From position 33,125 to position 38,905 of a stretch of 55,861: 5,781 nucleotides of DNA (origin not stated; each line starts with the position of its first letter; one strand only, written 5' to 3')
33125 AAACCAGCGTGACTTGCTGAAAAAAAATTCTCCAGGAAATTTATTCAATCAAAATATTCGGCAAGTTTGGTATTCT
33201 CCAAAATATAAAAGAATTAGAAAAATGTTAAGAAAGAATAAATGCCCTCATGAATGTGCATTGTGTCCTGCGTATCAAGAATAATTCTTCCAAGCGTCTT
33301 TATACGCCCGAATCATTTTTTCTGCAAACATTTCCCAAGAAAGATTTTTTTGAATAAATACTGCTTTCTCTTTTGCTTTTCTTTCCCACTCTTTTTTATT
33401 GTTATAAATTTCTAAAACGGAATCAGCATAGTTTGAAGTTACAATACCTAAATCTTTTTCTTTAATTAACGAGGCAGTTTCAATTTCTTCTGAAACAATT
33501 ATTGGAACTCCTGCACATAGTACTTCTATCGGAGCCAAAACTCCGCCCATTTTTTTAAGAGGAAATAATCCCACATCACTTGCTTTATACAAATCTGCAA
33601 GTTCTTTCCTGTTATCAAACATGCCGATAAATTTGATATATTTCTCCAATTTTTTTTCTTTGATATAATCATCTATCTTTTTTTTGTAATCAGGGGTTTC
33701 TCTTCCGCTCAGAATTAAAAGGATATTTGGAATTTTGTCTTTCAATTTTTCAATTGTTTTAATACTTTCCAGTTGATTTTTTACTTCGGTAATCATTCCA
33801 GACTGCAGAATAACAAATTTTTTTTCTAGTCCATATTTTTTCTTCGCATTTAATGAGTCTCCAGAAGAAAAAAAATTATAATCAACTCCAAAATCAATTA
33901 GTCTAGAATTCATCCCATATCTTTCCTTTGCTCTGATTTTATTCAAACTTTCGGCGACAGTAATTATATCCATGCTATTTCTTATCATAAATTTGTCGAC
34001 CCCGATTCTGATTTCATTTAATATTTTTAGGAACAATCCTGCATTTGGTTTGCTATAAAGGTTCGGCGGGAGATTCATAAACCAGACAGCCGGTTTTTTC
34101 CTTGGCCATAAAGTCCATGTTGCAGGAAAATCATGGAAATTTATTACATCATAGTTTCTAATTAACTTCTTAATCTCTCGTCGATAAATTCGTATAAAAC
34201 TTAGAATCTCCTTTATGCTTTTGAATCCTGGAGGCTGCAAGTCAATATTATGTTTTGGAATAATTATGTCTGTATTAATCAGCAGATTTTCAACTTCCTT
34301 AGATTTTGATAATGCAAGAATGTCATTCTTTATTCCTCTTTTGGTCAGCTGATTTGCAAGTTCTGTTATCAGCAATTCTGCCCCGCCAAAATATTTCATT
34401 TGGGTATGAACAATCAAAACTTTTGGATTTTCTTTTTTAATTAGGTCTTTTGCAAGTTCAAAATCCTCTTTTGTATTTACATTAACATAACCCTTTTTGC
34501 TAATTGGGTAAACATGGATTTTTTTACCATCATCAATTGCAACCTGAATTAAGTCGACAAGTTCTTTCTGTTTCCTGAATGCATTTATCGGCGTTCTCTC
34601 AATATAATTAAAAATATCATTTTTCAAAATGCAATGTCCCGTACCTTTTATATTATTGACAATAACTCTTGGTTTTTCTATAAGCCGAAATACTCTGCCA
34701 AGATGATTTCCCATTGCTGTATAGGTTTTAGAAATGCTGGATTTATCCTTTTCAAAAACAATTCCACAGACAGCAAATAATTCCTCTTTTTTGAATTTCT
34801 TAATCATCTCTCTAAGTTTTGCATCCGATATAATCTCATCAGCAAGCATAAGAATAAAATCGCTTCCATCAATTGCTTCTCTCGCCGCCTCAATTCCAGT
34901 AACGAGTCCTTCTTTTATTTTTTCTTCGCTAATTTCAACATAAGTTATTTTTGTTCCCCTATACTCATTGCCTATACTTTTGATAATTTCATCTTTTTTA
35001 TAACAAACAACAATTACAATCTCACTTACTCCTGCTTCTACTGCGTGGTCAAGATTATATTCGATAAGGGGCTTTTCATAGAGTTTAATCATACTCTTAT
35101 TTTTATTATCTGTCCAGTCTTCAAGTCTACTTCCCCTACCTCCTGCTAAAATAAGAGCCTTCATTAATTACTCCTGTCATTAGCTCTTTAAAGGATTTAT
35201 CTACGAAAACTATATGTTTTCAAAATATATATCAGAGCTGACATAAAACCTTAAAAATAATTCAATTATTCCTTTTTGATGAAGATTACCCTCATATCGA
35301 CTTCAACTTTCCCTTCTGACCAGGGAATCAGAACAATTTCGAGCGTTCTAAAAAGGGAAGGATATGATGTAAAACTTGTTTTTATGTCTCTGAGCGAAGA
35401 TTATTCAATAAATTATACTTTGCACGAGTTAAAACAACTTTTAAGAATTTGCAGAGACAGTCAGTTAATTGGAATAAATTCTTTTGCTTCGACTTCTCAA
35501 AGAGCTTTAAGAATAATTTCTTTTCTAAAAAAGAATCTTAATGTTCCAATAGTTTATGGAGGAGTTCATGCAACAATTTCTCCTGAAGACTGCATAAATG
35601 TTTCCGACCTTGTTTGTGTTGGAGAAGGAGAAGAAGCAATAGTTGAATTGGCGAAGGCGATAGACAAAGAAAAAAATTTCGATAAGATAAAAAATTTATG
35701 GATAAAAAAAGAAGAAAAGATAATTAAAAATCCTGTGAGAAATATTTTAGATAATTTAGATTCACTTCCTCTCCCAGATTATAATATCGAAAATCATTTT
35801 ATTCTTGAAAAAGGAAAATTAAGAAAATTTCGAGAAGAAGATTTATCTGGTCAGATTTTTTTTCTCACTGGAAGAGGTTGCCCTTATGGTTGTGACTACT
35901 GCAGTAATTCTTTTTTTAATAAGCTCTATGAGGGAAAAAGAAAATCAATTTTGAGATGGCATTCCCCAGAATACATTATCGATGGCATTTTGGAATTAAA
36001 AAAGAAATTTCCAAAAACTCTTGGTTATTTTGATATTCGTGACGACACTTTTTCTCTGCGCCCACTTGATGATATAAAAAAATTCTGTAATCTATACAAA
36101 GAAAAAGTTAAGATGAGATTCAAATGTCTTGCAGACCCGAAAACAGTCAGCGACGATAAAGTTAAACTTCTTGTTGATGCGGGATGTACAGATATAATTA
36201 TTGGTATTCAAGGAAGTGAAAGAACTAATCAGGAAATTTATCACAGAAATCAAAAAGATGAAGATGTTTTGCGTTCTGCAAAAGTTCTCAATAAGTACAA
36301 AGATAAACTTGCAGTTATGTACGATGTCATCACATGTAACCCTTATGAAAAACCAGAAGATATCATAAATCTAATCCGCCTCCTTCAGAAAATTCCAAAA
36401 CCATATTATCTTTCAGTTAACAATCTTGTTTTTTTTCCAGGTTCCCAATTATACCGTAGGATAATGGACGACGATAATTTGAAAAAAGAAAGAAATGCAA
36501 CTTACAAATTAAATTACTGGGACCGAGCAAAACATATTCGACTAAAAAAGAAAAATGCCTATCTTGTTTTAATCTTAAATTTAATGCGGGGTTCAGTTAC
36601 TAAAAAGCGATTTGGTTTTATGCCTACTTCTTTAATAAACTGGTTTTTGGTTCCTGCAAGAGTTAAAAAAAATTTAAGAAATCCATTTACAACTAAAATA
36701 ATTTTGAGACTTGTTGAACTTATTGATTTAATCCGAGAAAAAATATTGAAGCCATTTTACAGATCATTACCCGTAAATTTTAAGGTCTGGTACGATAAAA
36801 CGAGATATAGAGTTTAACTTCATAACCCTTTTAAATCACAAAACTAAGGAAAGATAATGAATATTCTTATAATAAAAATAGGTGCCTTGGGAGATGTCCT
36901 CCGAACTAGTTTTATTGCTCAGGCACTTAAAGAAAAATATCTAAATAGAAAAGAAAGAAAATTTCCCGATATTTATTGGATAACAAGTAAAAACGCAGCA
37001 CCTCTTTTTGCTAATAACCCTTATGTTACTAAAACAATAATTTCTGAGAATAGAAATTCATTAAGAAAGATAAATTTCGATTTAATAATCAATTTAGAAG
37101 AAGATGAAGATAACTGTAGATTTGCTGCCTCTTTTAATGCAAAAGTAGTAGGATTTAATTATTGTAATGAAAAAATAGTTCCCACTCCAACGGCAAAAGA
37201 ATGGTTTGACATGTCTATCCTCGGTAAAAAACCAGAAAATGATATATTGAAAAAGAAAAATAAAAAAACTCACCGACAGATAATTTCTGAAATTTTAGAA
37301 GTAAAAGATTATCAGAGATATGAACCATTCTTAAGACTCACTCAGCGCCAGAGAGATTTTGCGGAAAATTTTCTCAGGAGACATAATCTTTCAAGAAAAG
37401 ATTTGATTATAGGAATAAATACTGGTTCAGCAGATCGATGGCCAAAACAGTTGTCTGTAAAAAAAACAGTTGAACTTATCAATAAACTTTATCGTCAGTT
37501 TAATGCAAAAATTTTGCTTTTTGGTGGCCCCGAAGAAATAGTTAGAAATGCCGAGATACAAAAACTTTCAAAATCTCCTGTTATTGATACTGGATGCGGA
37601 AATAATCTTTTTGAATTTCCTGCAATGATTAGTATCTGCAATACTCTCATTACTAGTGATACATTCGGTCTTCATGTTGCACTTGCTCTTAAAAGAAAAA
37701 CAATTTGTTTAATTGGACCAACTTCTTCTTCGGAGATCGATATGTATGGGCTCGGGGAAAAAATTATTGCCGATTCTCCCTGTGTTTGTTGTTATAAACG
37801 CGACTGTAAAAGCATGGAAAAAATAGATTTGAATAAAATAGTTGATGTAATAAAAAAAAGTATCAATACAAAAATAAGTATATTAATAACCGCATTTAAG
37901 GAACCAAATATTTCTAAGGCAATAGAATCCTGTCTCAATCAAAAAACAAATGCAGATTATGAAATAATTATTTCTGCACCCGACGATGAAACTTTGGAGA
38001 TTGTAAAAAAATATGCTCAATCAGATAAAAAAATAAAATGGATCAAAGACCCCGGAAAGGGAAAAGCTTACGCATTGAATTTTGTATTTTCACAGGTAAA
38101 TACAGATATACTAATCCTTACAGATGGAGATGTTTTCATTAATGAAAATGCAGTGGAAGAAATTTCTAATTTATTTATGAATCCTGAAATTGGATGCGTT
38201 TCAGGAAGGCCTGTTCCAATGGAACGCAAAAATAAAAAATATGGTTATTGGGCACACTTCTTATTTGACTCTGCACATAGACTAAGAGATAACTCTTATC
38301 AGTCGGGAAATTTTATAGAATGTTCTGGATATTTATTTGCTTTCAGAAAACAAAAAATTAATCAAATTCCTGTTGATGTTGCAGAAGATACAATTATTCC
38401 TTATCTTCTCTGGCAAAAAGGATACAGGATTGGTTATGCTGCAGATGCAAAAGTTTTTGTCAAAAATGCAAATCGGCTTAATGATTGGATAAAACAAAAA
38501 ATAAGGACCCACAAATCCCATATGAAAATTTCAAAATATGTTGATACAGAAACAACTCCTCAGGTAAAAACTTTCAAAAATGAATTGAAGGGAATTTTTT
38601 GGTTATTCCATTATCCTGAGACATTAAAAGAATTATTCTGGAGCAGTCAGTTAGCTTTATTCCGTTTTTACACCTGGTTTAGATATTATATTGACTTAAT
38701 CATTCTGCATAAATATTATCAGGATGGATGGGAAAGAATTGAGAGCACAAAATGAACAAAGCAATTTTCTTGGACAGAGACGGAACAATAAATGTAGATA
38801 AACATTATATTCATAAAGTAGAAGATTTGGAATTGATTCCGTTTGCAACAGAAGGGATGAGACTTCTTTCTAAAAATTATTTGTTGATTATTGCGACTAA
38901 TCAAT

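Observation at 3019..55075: A ~52-kb archaeal glycosylation island carries twelve radical SAM enzymes and ends at aglB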

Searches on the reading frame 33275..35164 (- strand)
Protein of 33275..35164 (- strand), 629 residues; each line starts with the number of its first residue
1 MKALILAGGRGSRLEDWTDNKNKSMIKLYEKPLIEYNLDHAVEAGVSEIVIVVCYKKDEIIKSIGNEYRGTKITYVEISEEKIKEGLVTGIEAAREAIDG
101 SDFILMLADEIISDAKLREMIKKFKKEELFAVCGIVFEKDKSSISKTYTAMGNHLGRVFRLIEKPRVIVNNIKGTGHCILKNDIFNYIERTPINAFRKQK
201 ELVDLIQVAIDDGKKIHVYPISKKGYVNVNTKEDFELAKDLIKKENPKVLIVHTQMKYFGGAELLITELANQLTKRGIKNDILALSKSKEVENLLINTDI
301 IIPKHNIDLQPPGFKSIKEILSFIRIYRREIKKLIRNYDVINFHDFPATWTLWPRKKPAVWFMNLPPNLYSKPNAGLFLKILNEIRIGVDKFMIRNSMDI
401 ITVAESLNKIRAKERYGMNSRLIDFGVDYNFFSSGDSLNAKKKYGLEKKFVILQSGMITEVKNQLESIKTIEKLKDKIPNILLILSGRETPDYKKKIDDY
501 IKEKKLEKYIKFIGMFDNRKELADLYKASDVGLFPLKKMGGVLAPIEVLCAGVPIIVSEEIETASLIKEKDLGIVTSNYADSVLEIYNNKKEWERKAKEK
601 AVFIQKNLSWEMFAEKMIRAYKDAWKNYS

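Call 7: search_protein_families(library=pfam, proteins=[window:33275-35164:-], max_evalue=0.01)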
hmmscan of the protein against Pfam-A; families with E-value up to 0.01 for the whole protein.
window:33275-35164:- (629 aa): 7 families
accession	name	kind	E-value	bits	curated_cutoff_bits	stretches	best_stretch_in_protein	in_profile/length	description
PF00483.29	NTP_transferase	-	5.2e-25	88.9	21.2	1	2-217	1-217/245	Nucleotidyl transferase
PF00534.26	Glycos_transf_1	-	6.9e-17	62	26.4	1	440-590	5-159/172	Glycosyl transferases group 1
PF12804.13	NTP_transf_3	-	1.2e-12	48.8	27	1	3-128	1-115/160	MobA-like NTP transferase domain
PF13692.12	Glyco_trans_1_4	-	1.8e-11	45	27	1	451-582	3-135/142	Glycosyl transferases group 1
PF13439.12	Glyco_transf_4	-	9.2e-10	39.2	28.5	1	259-409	1-146/170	Glycosyltransferase Family 4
PF20706.3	GT4-conflict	-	4.1e-05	23.2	26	1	449-599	197-353/385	Family 4 Glycosyltransferase in conflict systems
PF01128.25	IspD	-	0.00048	20.4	27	1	2-93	2-87/221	2-C-methyl-D-erythritol 4-phosphate cytidylyltransferase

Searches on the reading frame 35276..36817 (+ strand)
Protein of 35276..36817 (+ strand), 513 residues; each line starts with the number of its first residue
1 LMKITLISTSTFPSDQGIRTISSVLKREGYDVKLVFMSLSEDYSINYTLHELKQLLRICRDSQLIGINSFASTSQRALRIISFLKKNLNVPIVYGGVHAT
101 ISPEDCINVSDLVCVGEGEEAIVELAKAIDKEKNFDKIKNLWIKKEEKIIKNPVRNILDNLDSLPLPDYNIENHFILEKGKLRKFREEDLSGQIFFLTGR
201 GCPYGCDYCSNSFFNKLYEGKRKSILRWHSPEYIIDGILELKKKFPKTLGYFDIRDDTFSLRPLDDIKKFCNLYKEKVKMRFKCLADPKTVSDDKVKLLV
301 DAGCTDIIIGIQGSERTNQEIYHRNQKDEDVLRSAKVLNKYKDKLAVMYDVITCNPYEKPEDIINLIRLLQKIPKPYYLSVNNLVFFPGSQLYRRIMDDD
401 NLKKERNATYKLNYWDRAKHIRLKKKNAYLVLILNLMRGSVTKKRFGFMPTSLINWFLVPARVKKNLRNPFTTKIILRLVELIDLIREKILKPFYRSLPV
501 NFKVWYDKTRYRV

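Call 6: search_protein_families(library=pfam, proteins=[window:35276-36817:+], max_evalue=0.01)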
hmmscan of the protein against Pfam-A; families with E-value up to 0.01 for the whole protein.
window:35276-36817:+ (513 aa): 3 families
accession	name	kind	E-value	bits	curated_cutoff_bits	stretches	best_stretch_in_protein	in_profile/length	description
PF04055.27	Radical_SAM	-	2.8e-15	57.3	29.5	1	198-370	3-166/166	Radical SAM superfamily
PF02310.24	B12-binding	-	1.1e-13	51.5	32.1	1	4-125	3-120/121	B12 binding domain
PF19864.5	Radical_SAM_N2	-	1.5e-06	28.1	29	1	89-140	85-136/151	Radical SAM proteins, N-terminal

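Call 13: search_protein_families(library=ncbifam, proteins=[window:35276-36817:+], max_evalue=0.001)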
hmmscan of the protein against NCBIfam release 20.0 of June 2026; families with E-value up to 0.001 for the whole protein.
window:35276-36817:+ (513 aa): 22 families
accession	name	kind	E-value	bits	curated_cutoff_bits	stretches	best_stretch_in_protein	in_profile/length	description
TIGR04072.2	rSAM_ladder_B12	equivalog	6.7e-23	81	360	2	194-414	181-390/443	lipid biosynthesis B12-binding/radical SAM protein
TIGR04013.1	B12_SAM_MJ_1487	hypoth_equivalog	3.2e-22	78.9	251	1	39-392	19-353/382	TIGR04013 family B12-binding domain/radical SAM domain-containing protein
TIGR02026.1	BchE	equivalog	4.3e-21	75.3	481.35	1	17-403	24-394/497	magnesium-protoporphyrin IX monomethyl ester anaerobic oxidative cyclase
TIGR03471.1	HpnJ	equivalog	1.1e-19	70.7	577.6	1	51-408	58-399/472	hopanoid biosynthesis associated radical SAM protein HpnJ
NF050148.1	rSAM_ApyD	equivalog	8.7e-19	67.3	750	1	60-367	73-360/645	RiPP biosynthesis radical SAM protein ApyD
TIGR04385.1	B12_rSAM_cofa1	equivalog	2e-14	53.6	450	1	17-373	22-364/438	B12 lower ligand biosynthesis radical SAM protein BzaD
TIGR04190.1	B12_SAM_Ta0216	equivalog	3.5e-14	52.3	500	1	17-243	39-268/554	TIGR04190 family B12-binding domain/radical SAM domain protein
NF038361.1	rSAM_Sden_1168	equivalog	1e-13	50.7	575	1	89-402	170-479/560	Sden_1168 family B12-binding radical SAM P-methyltransferase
TIGR04479.1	bcpD_PhpK_rSAM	subfamily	1.9e-13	49.7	600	1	51-373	101-409/504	PhpK family radical SAM P-methyltransferase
TIGR03975.1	rSAM_ocin_1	subfamily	1.1e-12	47.3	281.85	1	105-373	177-430/606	RiPP maturation radical SAM C-methyltransferase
TIGR04295.1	B12_rSAM_oligo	hypoth_equivalog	3.4e-10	39.2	400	1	93-418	105-407/422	TIGR04295 family B12-binding domain-containing radical SAM protein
NF033712.0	B12_rSAM_KedN5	subfamily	1.3e-08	33.5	700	1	87-209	89-211/624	KedN5 family methylcobalamin-dependent radical SAM C-methyltransferase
NF040542.1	rSAM_RCCLKC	equivalog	2e-06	27.2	450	1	64-283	53-260/423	arsinothricin biosynthesis radical SAM protein ArsL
TIGR04014.1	B12_SAM_MJ_0865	equivalog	2.6e-06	26.5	360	1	80-244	57-204/434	methyl-coenzyme M reductase glutamine C-methyltransferase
TIGR00538.1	hemN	equivalog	5.6e-06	25.4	324.95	1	282-407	140-263/454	oxygen-independent coproporphyrinogen III oxidase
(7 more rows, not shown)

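Call 75: search_protein_families(library=padloc, proteins=[window:35276-36817:+], max_evalue=0.00001)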
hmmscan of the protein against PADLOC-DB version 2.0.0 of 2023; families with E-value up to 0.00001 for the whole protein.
window:35276-36817:+ (513 aa): 0 families

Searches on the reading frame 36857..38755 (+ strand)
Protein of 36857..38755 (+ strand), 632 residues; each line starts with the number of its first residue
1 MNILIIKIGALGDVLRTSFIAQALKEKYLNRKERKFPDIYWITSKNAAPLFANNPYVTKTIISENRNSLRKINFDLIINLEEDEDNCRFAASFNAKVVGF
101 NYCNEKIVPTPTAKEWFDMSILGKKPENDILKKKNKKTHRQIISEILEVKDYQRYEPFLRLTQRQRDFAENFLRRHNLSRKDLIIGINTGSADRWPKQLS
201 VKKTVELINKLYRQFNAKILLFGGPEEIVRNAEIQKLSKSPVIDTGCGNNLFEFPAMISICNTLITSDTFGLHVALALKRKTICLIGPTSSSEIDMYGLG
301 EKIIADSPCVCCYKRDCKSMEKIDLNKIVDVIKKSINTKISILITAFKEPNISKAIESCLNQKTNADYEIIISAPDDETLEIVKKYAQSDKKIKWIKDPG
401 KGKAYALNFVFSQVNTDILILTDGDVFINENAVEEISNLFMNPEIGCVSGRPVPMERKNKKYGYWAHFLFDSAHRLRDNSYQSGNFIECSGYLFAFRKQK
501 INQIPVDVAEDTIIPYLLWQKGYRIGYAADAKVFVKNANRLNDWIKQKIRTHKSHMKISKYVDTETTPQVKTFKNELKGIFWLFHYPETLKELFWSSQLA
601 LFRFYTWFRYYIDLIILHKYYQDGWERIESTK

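Call 7: search_protein_families(library=pfam, proteins=[window:36857-38755:+], max_evalue=0.01)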
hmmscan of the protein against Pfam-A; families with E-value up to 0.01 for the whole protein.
window:36857-38755:+ (632 aa): 5 families
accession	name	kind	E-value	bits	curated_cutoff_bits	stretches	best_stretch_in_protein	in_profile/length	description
PF00535.33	Glycos_transf_2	-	1.2e-19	71.3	23.3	1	341-499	1-162/168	Glycosyl transferase family 2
PF13641.12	Glyco_tranf_2_3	-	9e-14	52.5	27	1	340-550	3-226/230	Glycosyltransferase like family 2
PF01075.23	Glyco_transf_9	-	2.1e-09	37.5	22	1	153-318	81-242/247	Glycosyltransferase family 9 (heptosyltransferase)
PF13632.12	Glyco_trans_2_3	-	2.8e-08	34.2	27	1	420-608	3-178/198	Glycosyl transferase family group 2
PF13506.12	Glyco_transf_21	-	4.5e-06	26.7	21.7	1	403-525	18-144/174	Glycosyl transferase family 21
